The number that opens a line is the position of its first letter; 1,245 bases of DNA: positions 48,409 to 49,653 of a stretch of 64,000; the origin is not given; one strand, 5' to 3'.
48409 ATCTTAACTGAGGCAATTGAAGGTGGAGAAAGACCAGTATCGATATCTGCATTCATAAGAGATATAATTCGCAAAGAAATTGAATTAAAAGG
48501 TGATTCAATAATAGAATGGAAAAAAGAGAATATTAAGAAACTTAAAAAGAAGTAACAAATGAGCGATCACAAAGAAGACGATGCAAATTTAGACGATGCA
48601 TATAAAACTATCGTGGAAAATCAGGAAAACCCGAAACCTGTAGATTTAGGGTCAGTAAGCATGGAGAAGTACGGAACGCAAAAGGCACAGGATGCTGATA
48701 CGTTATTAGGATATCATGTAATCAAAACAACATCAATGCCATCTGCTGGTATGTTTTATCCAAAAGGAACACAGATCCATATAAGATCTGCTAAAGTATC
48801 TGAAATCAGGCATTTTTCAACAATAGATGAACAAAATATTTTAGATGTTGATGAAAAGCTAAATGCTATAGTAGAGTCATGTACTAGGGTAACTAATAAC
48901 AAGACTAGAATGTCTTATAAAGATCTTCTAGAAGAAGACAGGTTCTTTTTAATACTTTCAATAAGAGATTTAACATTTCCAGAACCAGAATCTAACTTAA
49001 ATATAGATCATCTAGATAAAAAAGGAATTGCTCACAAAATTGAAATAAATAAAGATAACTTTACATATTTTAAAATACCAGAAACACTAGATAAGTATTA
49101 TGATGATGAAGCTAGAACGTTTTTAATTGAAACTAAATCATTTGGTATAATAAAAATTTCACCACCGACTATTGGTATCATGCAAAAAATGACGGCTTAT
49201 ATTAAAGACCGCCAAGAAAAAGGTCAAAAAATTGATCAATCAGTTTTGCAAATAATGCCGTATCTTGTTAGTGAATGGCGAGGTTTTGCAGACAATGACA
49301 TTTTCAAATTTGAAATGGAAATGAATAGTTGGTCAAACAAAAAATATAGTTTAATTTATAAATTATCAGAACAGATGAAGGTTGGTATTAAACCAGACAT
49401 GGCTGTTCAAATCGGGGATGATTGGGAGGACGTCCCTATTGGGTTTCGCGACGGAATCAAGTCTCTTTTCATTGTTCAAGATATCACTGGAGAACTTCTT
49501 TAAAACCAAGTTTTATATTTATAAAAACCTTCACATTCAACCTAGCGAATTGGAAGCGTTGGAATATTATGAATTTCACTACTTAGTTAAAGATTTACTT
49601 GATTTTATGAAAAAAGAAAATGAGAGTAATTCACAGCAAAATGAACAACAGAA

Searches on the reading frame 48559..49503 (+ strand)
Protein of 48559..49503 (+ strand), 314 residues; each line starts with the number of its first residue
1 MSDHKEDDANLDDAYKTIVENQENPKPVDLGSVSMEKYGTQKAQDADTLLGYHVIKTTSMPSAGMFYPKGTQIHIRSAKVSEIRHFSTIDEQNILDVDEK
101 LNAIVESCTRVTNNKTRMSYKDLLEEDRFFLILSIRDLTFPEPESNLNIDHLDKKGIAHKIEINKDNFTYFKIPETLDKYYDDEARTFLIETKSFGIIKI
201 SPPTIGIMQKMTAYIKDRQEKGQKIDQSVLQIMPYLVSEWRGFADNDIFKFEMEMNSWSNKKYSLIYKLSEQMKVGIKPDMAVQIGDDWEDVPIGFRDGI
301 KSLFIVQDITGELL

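Call 78: search_protein_families(library=phrogs, proteins=[window:48559-49503:+], max_evalue=0.001)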
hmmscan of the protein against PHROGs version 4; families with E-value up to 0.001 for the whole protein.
window:48559-49503:+ (314 aa): 1 family
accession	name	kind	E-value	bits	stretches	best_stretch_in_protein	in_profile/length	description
phrog_36717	-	unknown function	3e-28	100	1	49-228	43-229/334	-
